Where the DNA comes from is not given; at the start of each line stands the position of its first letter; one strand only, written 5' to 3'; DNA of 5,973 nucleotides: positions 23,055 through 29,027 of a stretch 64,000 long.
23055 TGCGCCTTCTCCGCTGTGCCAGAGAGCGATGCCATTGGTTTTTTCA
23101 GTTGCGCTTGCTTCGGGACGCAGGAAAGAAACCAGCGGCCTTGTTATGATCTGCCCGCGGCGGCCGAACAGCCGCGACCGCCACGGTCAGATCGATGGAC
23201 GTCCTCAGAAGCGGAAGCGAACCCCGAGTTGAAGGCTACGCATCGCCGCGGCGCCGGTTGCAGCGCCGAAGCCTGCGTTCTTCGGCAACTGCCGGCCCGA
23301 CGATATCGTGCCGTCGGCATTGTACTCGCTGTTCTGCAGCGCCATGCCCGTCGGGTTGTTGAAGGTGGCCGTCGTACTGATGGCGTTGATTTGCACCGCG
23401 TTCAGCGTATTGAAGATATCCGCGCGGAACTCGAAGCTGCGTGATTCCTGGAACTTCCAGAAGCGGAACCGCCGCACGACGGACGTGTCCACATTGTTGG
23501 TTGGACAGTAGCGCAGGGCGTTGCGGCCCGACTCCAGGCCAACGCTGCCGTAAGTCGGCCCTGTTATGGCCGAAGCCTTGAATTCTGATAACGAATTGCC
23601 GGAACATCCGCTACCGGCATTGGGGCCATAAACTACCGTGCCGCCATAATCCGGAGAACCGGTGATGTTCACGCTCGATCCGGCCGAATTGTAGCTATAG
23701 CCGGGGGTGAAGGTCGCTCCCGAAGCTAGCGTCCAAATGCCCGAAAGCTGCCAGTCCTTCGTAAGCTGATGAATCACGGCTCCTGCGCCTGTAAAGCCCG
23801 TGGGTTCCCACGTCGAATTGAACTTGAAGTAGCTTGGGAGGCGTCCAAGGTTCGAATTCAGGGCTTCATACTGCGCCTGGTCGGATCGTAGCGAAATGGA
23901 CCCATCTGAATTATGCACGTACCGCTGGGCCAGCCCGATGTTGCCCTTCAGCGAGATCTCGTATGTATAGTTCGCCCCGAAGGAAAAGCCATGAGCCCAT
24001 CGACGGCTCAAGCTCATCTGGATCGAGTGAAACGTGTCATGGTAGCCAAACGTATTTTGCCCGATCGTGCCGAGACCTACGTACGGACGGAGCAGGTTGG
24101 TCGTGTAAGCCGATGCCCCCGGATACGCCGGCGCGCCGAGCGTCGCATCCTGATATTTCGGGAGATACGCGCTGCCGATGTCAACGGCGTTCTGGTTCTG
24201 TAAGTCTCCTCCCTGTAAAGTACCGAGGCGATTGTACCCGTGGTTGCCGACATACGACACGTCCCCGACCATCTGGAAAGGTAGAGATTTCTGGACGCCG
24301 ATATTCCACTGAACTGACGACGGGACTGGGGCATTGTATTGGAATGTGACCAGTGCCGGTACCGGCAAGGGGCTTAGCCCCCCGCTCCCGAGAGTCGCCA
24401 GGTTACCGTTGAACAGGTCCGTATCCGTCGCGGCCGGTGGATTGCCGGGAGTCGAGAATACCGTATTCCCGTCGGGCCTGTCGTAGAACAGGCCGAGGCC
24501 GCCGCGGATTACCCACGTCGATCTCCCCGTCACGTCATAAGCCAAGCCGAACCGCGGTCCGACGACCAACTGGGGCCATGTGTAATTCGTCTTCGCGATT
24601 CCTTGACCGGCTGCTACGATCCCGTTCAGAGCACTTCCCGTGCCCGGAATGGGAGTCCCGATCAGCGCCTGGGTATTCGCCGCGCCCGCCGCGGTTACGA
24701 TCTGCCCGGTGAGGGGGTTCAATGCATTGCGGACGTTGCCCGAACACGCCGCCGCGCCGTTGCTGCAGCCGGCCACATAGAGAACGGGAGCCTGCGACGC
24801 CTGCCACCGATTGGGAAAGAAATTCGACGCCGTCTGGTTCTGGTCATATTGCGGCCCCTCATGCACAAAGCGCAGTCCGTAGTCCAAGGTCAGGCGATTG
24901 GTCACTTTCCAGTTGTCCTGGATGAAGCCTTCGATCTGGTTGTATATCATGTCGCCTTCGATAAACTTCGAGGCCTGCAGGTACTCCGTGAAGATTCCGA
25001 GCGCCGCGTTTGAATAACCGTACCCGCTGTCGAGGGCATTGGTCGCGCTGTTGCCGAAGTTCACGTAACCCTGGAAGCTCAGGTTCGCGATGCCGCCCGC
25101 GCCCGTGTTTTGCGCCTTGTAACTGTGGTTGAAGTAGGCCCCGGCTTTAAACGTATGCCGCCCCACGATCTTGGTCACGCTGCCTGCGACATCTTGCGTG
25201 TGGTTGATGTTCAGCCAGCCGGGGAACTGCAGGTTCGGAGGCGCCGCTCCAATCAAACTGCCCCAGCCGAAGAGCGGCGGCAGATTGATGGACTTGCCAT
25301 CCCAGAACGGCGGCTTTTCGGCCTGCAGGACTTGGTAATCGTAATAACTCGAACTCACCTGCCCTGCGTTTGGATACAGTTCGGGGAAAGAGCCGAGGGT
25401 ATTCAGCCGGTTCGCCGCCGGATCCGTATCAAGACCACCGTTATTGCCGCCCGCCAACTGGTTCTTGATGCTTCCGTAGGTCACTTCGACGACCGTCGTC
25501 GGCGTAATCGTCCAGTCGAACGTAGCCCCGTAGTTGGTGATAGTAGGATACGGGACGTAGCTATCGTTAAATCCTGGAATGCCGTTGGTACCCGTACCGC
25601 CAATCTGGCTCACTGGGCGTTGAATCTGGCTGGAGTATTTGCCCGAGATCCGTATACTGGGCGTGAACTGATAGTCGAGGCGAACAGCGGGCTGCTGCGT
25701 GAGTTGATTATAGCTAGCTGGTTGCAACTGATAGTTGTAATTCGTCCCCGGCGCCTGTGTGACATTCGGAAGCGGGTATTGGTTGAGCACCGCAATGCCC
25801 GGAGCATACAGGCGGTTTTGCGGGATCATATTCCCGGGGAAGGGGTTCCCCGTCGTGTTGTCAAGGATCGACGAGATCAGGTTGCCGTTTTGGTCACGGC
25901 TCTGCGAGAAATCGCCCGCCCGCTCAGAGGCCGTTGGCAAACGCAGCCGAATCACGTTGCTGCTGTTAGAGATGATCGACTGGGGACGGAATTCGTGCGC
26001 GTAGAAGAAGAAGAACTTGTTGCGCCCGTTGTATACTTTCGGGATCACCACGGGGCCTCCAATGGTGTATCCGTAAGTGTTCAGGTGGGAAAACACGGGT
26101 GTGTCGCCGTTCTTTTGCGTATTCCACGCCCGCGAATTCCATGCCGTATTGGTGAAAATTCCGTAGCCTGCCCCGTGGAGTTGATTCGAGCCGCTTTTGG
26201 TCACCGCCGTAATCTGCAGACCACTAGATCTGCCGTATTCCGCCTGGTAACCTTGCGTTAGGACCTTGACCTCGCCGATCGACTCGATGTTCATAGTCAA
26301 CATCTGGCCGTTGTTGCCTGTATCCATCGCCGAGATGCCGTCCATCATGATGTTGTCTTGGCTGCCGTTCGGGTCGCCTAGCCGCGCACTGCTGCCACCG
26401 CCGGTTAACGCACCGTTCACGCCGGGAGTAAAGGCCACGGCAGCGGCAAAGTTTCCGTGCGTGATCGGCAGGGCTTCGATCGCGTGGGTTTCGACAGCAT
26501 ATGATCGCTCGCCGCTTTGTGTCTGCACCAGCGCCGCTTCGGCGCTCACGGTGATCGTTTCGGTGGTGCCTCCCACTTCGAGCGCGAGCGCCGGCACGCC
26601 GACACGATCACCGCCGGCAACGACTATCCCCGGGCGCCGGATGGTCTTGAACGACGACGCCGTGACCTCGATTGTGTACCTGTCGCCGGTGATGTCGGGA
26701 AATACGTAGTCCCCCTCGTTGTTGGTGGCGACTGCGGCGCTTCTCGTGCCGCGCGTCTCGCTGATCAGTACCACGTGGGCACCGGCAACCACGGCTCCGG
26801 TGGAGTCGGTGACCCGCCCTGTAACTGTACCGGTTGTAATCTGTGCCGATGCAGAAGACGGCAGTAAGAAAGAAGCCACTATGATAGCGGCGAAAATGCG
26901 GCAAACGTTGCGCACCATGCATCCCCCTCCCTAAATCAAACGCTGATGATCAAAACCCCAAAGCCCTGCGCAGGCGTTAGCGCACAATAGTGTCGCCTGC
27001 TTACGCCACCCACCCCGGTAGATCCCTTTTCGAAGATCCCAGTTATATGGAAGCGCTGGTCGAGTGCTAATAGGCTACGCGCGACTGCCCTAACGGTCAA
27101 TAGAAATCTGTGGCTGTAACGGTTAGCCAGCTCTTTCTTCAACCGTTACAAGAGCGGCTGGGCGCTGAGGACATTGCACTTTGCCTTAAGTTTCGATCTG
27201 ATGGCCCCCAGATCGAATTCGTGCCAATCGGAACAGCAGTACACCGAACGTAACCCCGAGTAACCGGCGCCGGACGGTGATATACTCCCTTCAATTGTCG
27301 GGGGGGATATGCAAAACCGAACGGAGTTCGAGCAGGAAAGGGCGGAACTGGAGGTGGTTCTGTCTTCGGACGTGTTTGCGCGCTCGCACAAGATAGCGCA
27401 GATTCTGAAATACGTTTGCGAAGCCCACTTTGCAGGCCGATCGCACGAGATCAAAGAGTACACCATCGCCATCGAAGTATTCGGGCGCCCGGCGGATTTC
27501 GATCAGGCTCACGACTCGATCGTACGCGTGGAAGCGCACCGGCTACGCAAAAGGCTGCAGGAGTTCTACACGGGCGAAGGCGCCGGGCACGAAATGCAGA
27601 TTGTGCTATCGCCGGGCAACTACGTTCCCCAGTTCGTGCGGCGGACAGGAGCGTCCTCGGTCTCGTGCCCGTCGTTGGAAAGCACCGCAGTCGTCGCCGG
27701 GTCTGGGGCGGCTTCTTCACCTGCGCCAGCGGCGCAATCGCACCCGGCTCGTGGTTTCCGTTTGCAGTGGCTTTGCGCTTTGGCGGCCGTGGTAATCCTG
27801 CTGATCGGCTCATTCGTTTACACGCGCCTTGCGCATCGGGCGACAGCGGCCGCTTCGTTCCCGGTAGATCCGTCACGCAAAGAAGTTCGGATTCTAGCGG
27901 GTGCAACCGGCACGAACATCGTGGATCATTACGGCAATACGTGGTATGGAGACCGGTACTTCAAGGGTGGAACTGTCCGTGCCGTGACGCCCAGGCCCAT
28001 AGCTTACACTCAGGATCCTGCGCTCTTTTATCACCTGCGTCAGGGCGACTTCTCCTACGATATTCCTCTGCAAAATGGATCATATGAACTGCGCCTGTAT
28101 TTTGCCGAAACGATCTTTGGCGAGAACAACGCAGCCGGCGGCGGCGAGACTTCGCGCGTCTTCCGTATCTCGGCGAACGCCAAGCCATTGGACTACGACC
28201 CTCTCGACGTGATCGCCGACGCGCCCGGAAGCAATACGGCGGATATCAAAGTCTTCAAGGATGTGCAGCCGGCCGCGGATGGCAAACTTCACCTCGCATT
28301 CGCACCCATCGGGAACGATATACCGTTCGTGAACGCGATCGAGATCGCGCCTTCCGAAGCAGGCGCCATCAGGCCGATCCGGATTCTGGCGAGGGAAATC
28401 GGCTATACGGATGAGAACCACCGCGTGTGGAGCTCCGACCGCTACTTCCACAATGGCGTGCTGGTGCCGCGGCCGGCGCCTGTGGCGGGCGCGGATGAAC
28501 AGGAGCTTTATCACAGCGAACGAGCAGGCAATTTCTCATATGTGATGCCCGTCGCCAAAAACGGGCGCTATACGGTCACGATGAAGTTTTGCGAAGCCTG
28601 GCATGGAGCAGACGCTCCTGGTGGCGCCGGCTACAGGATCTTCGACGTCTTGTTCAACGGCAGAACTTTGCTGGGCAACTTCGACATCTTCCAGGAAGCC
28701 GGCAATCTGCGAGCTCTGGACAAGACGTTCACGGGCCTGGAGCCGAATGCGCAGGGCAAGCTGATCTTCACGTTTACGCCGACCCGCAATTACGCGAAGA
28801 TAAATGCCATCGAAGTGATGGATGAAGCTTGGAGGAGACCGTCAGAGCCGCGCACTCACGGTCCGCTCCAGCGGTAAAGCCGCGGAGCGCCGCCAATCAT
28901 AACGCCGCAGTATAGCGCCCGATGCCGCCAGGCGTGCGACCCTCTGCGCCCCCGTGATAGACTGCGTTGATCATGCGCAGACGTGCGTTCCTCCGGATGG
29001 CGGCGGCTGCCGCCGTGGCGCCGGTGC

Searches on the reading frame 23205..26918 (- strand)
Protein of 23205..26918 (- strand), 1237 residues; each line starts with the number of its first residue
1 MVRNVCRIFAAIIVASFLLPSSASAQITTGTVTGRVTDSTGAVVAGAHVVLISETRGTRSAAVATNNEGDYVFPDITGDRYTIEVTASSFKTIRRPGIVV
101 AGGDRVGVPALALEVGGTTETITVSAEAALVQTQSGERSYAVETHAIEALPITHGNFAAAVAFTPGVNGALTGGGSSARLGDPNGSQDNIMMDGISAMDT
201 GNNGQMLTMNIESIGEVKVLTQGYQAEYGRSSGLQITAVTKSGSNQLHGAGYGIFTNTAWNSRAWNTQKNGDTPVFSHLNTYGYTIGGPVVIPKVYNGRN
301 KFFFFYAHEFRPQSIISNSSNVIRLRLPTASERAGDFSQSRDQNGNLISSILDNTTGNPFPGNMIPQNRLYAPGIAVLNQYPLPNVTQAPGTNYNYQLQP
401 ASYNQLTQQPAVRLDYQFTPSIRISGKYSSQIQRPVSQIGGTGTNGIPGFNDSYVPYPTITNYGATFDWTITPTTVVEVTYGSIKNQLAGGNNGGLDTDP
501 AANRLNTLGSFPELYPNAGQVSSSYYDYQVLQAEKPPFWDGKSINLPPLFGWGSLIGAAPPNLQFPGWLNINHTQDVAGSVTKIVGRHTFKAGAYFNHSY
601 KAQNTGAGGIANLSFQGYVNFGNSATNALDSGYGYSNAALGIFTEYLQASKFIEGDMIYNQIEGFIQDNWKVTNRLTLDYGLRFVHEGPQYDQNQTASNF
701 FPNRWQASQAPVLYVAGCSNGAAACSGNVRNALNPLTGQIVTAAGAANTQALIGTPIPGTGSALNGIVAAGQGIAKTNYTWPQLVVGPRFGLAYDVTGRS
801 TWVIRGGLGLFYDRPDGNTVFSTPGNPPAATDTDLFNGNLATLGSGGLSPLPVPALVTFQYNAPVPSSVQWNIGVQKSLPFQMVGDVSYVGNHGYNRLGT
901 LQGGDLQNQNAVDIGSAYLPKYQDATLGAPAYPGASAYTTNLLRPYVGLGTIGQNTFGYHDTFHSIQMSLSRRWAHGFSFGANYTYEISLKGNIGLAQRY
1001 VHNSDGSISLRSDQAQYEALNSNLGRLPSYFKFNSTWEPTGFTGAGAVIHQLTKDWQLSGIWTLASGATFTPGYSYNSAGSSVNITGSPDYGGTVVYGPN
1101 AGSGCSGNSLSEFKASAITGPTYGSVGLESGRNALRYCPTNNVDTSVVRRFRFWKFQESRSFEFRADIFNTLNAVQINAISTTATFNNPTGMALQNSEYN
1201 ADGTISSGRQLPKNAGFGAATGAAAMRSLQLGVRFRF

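Call 16: search_protein_families(library=pfam, max_evalue=0.0001, proteins=[window:23205-26918:-])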
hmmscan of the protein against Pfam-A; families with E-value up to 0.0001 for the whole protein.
window:23205-26918:- (1237 aa): 4 families
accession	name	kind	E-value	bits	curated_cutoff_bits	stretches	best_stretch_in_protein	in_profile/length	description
PF25183.1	OMP_b-brl_4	-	6.3e-121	405.7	30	1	239-1197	1-819/838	Outer membrane beta barrel domain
PF13620.12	CarboxypepD_reg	-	3.7e-15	56.5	32.3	1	31-108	1-77/82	Carboxypeptidase regulatory-like domain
PF07715.20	Plug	-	2.3e-05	25.3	23.9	1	154-231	22-102/107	TonB-dependent Receptor Plug Domain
PF13715.12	CarbopepD_reg_2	-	4.3e-05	23.9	32.2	0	32-94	1-59/88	CarboxypepD_reg-like domain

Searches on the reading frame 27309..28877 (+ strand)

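Call 16: search_protein_families(library=pfam, max_evalue=0.0001, proteins=[window:27309-28877:+])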
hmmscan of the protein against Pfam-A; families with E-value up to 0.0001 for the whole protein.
window:27309-28877:+ (522 aa): 2 families
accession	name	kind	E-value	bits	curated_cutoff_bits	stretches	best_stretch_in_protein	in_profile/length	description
PF11721.14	Malectin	-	2.2e-36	125.7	23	2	364-474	18-125/163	Malectin domain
PF12819.13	Malectin_like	-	6.2e-06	26.2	24.5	0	408-504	235-329/331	Malectin-like domain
